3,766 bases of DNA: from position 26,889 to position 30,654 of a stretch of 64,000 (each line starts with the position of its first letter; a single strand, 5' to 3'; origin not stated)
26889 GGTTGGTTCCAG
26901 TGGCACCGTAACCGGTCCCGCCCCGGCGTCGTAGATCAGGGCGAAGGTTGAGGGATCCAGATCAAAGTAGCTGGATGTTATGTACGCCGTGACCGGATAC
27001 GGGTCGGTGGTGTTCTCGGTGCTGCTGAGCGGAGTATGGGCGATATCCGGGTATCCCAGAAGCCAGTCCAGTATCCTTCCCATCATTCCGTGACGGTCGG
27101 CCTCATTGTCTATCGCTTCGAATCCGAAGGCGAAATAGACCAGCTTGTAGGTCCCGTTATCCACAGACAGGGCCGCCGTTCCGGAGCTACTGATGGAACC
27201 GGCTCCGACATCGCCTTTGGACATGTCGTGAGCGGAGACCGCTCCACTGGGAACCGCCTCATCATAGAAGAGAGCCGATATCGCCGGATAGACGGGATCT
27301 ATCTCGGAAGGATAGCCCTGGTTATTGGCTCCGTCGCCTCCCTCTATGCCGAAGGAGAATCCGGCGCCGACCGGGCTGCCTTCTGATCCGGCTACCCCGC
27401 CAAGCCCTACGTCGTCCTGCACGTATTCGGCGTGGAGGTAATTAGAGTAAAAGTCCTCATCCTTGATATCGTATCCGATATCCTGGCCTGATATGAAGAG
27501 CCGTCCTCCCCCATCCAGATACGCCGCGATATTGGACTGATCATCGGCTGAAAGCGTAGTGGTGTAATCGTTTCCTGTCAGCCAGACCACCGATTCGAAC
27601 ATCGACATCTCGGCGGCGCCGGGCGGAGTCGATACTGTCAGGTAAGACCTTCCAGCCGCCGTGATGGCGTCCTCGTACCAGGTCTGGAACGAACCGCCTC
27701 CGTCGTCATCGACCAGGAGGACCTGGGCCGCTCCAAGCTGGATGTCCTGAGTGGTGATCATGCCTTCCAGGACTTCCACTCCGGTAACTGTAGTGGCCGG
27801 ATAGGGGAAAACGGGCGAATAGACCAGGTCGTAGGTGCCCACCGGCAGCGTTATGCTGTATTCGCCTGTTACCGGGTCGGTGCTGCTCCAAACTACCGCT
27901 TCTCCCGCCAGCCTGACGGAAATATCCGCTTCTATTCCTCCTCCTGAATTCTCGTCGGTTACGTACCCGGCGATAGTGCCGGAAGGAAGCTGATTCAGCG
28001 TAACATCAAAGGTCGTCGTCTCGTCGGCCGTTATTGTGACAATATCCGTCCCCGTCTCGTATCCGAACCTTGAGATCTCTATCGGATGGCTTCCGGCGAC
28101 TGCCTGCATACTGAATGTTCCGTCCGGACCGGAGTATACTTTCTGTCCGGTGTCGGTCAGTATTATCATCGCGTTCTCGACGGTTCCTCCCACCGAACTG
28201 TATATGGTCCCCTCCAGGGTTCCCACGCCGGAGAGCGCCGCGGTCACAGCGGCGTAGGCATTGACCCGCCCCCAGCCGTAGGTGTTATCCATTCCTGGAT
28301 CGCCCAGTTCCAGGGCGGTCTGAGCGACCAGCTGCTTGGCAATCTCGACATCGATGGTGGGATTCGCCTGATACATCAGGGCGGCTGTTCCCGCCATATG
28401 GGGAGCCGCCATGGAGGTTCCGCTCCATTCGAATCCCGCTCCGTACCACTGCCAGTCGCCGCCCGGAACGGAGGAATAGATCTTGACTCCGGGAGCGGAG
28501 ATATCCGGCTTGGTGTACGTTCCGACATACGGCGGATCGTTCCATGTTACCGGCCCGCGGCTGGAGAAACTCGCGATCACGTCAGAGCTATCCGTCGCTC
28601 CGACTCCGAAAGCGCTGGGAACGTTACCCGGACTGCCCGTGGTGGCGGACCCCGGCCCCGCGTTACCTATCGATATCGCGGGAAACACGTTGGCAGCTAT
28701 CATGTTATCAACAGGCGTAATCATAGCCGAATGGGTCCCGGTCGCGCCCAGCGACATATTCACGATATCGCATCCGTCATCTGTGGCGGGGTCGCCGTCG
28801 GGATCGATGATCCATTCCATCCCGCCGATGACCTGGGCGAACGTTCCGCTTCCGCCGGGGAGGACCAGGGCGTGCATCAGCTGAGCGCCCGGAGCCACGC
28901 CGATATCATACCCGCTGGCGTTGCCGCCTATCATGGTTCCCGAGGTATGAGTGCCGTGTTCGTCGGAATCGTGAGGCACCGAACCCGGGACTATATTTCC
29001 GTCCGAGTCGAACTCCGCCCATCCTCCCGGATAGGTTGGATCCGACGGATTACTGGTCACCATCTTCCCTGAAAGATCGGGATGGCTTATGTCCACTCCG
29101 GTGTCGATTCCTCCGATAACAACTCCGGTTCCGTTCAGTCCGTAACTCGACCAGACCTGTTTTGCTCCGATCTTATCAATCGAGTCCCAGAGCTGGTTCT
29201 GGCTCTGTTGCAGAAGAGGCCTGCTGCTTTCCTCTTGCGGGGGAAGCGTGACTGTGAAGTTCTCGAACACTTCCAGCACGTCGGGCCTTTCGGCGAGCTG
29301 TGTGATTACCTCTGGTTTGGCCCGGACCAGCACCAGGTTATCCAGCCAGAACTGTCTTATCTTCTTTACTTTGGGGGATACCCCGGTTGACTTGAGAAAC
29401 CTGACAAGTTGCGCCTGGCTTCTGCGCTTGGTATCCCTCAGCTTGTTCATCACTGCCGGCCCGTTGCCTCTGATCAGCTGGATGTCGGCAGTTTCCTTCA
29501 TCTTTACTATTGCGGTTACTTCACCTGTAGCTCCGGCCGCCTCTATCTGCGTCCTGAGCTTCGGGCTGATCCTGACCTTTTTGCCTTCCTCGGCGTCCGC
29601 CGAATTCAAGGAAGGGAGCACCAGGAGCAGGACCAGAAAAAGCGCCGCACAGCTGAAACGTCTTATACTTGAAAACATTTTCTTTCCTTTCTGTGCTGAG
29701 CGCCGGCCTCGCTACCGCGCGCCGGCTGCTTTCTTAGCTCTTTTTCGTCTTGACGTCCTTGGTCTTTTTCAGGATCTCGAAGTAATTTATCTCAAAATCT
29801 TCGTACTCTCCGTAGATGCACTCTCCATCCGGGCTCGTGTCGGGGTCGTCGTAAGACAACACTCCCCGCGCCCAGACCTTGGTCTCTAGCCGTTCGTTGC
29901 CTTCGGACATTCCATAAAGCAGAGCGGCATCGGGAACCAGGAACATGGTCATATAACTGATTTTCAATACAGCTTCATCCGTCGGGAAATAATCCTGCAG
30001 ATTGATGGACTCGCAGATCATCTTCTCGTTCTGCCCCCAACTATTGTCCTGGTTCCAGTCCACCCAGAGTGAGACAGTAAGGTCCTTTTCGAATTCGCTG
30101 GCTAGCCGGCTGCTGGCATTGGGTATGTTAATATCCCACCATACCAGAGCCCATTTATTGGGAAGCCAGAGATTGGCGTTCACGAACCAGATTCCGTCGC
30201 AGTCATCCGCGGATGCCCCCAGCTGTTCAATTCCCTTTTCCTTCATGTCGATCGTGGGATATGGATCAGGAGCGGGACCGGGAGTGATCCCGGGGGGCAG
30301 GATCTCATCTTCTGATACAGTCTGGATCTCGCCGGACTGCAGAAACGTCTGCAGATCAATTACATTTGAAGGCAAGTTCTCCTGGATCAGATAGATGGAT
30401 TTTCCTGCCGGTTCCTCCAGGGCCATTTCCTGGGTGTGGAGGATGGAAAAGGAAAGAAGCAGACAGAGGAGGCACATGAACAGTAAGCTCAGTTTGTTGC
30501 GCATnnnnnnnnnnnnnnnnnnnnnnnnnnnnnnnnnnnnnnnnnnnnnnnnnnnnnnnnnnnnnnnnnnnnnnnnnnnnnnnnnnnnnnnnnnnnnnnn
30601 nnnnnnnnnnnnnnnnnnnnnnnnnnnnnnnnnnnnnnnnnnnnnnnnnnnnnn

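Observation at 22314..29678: Giant 2454-aa subtilisin T9SS cargo with an ancient in-frame tandem duplication of a ~730-aa multidomain module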

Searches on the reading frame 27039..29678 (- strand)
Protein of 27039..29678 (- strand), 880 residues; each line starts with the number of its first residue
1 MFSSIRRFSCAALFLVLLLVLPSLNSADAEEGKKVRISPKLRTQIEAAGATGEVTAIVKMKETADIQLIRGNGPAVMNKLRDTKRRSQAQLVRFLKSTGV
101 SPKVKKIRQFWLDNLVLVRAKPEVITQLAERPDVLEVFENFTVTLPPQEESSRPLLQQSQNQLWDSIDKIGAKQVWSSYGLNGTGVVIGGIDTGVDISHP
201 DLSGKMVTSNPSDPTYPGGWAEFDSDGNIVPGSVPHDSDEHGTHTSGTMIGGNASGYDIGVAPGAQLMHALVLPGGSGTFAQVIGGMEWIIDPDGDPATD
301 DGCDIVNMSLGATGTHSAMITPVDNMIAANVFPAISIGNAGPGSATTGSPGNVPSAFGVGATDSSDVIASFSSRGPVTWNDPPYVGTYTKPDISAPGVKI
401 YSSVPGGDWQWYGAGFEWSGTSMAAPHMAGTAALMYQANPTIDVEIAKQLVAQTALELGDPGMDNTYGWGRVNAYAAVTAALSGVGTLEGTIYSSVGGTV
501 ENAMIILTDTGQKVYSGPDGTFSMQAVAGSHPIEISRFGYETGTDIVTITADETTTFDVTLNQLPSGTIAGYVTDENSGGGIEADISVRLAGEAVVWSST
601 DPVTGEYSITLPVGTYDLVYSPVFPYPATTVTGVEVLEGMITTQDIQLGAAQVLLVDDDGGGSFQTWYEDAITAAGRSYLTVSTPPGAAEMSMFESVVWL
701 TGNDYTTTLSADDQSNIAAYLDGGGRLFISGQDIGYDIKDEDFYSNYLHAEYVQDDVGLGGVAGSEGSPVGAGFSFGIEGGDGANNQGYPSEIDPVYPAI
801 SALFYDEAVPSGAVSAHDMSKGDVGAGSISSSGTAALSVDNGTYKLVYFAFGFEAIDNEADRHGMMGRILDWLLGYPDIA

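Call 38: search_solved_structures(query=window:27039-29678:-, max_evalue=0.001)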
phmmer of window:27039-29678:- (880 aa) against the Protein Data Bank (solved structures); distinct sequences matched with E-value up to 0.001: 152 (the best 60 are shown).
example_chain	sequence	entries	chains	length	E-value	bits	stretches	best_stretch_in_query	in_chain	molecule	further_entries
8jmw_A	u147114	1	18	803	6.5e-37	130.4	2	51-371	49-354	S8 family serine peptidase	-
9ues_B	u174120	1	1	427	3e-36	128.3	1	165-478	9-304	Subtilisin-like serine protease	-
3afg_A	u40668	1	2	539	3.9e-36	127.9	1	165-478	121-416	Subtilisin-like serine protease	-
1sbt_A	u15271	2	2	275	4.5e-29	104.5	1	177-477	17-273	SUBTILISIN BPN' | SUBTILISIN NOVO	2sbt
1lw6_E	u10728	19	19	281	4.8e-29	104.4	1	177-478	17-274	SUBTILISIN BPN' | Subtilisin BPN' precursor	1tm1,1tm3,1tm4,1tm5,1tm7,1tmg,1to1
2sni_E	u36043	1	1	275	5.2e-29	104.3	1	177-477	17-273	SUBTILISIN NOVO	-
1sbn_E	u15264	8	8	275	5.7e-29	104.1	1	177-477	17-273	SUBTILISIN NOVO BPN' | SUBTILISIN BPN'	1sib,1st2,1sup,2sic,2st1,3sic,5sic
1sub_A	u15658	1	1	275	7.8e-29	103.7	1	177-477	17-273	SUBTILISIN BPN' CRB-S3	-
1s02_A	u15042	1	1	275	8.8e-29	103.5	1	177-477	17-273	SUBTILISIN BPN'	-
1suc_A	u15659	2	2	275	1.4e-28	102.9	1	177-477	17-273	SUBTILISIN BPN' CRB-S3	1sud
1v5i_A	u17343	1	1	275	1.7e-28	102.6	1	177-477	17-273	Subtilisin BPN'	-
1ubn_A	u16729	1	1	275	1.9e-28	102.4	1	177-477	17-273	PROTEIN (SELENOSUBTILISIN BPN)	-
1a2q_A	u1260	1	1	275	2.8e-28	101.9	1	177-477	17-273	SUBTILISIN BPN'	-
1sbi_A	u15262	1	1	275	4.5e-28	101.2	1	177-477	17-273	SUBTILISIN 8397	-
5gl8_A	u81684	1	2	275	4.5e-28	101.2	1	177-477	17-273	Subtilisin NAT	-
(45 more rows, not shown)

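Call 53: predict_structure(alignment_id=A2)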
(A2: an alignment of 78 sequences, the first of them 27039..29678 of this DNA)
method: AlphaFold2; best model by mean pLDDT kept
length: 880 residues; sequences in the alignment: 78
mean_pLDDT: 87.0   pTM: 0.62
mean pLDDT of the five models: 87.0, 85.2, 84.1, 81.2, 80.7
residues with pLDDT >= 90: 510; 70-90: 283; 50-70: 50; < 50: 37
segments of 3 or more residues with pLDDT < 50: 20-33, 155-158, 813-827
pLDDT, mean of each block of 10 residues (from residue 1): 55 60 38 71 91 95 93 93 97 96 97 97 95 95 80 54 90 91 94 92 84 62 94 89 95 88 96 92 97 86 92 84 96 91 79 93 92 88 92 94 87 82 95 94 93 93 90 96 88 91 86 83 89 90 92 91 91 88 87 82 87 91 81 90 90 90 90 91 88 94 80 95 96 86 94 83 89 88 80 93 88 48 50 88 94 92 95 73
secondary structure, 60 per line:
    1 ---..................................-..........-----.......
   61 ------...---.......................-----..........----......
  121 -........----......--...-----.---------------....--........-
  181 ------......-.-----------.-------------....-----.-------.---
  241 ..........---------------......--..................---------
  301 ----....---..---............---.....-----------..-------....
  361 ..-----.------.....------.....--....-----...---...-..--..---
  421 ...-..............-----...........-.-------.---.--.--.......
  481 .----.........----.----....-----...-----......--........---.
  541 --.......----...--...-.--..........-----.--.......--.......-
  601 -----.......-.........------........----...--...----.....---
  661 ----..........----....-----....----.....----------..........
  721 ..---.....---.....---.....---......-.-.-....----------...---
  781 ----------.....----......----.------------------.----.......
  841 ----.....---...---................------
elements in order (helices of 4 or more, strands of 3 or more residues): H4-36 H39-48 E54-60 H73-95 E104-110 E115-120 H122-129 E134-139 E142-144 H166-169 H172-179 E187-192 E220-223 H241-250 E266-271 E277-279 H280-291 E305-308 H317-328 E332-336 E357-362 E375-379 E386-390 E393-396 E402-404 E408-410 H425-438 H444-454 H474-481 E486-494 E504-507 E513-515 E521-526 E529-536 E543-549 E554-556 E559-561 E566-575 E584-590 E593-599 E606-612 E614-622 E629-636 E641-643 E646-648 E653-657 H665-674 E679-682 H688-691 E696-700 H711-722 E726-730 H734-738 H742-746 E750-755 E761-764 E775-777 E791-795 E800-805 E834-840 E845-849 H859-874

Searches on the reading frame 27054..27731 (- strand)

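Call 14: search_protein_families(library=pfam, proteins=[window:27054-27731:-], max_evalue=10)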
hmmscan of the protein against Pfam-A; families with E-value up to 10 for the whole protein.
seq(226 aa): 1 family
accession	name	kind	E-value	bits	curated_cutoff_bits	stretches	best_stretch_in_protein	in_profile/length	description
PF13709.12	DUF4159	-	0.13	12.2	25.9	1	40-83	47-88/202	Domain of unknown function (DUF4159)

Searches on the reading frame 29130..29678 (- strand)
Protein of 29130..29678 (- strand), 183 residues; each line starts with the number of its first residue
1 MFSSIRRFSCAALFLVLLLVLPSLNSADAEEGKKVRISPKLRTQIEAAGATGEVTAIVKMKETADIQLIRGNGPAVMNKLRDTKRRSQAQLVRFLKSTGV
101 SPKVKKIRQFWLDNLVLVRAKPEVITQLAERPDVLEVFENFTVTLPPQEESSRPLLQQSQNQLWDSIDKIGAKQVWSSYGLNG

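Call 14: search_protein_families(library=pfam, proteins=[window:29130-29678:-], max_evalue=10)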
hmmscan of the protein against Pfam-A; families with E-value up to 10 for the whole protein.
seq(183 aa): 1 family
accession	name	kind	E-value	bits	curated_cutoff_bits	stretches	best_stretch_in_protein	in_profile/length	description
PF05922.21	Inhibitor_I9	-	0.025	15.7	21.2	1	103-145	38-81/82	Peptidase inhibitor I9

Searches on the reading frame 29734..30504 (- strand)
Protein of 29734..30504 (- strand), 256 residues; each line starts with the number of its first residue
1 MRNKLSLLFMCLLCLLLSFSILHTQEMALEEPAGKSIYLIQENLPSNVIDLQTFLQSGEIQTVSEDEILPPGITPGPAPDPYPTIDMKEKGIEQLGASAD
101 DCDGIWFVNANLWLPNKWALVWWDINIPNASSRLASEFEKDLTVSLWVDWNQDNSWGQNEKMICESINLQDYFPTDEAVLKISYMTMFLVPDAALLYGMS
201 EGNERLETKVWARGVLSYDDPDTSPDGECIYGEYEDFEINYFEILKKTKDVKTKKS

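Call 30: search_protein_families(library=pfam, proteins=[window:29734-30504:-], max_evalue=0.001)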
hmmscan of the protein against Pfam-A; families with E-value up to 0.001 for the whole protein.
window:29734-30504:- (256 aa): 1 family
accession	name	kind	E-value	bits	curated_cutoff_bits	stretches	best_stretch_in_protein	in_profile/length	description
PF20009.4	GEVED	-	1.6e-06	29.2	24.4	1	144-240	2-78/78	GEVED domain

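Call 49: find_homologous_proteins(query=window:29734-30504:-)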
Query window:29734-30504:- (256 aa): 54 proteins with E <= 0.001 among 332 candidates.
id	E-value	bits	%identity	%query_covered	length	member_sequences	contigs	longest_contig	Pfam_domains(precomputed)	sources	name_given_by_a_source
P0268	2.5e-172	589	100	100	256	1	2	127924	PF20009.5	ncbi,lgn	ncbi:MAG: GEVED domain-containing protein [Candidatus Krumholzibacteriales bacterium]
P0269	1.2e-135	469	76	96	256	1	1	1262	PF20009.5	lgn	-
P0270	4.7e-131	454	75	99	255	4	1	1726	PF20009.5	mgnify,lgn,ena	mgnify:CR=1 FL=1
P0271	2.7e-120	419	71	90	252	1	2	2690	PF20009.5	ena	-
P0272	7.1e-115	401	67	97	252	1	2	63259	PF20009.5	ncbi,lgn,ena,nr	ncbi:MAG: hypothetical protein KAV42_02905 [Candidatus Krumholzibacteria bacterium]|nr:hypothetical 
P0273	1.4e-114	400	67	97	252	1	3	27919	PF20009.5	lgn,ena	-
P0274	4.1e-96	339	58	89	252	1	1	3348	PF20009.5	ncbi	-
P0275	8.4e-88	312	56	88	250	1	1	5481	PF20009.5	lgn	-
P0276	2.4e-86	307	54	98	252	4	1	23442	PF20009.5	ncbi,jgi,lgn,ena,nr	ncbi:MAG TPA: GEVED domain-containing protein [Patescibacteria group bacterium]|nr:GEVED domain-cont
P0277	1.0e-85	305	54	96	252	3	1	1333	PF20009.5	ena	-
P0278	3.3e-85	304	55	98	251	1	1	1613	PF20009.5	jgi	jgi:hypothetical protein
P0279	4.8e-85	303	53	95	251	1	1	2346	PF20009.5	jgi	jgi:hypothetical protein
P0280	7.6e-85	303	53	96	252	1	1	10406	PF20009.5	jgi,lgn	jgi:hypothetical protein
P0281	1.1e-84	302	53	97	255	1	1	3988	-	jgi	jgi:hypothetical protein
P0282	1.8e-84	301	56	90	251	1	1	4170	PF20009.5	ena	-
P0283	5.2e-84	300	52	98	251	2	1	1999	PF20009.5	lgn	-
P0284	2.9e-83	297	52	97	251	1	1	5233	PF20009.5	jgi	jgi:hypothetical protein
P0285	1.4e-82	295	53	92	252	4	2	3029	PF20009.5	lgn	-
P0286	1.2e-81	292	53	99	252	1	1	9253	PF20009.5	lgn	-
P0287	1.8e-81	291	53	96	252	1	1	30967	PF20009.5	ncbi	-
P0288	3.0e-81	291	53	93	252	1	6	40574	PF20009.5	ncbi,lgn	-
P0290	7.7e-81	289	50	97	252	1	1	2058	PF20009.5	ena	-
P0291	8.0e-78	280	53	98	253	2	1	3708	PF20009.5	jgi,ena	-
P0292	3.5e-77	277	52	95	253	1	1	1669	PF20009.5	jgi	jgi:hypothetical protein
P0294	1.3e-75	272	51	95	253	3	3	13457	PF20009.5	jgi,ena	-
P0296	1.2e-74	269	52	88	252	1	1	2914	PF20009.5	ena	-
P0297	1.4e-73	266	50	97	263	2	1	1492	PF20009.5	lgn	-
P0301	2.5e-66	242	45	96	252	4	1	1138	PF20009.5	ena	-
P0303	2.1e-65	239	45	92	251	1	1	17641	PF20009.5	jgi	jgi:hypothetical protein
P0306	2.8e-61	225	48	82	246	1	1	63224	PF20009.5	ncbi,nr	ncbi:MAG: GEVED domain-containing protein [Candidatus Eisenbacteria bacterium]|nr:GEVED domain-conta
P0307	4.6e-61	225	43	95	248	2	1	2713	PF20009.5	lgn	-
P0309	6.0e-59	218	49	76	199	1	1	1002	PF20009.5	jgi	jgi:hypothetical protein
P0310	2.5e-57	212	44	95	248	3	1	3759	PF20009.5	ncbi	-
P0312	7.4e-54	201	46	84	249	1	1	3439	PF20009.5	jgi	jgi:hypothetical protein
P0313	4.1e-53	198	41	94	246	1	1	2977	PF20009.5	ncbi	-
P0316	2.7e-50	189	44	80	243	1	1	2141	PF20009.5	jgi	jgi:hypothetical protein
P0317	3.2e-49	186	43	94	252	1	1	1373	PF20009.5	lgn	-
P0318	7.4e-46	175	40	94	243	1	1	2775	PF20009.5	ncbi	-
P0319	1.8e-45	173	57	55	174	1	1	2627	PF20009.5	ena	-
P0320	1.5e-38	151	38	83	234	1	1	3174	PF20009.5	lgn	-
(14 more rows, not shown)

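Call 55: search_protein_families(library=ncbifam, proteins=[window:29734-30504:-], max_evalue=0.00001)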
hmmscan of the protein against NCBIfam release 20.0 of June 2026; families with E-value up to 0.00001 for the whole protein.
window:29734-30504:- (256 aa): 0 families

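Call 73: search_solved_structures(query=A3, max_evalue=1)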
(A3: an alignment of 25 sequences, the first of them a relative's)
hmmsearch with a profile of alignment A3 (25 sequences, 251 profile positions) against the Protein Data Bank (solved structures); distinct sequences matched with E-value up to 1: 0.
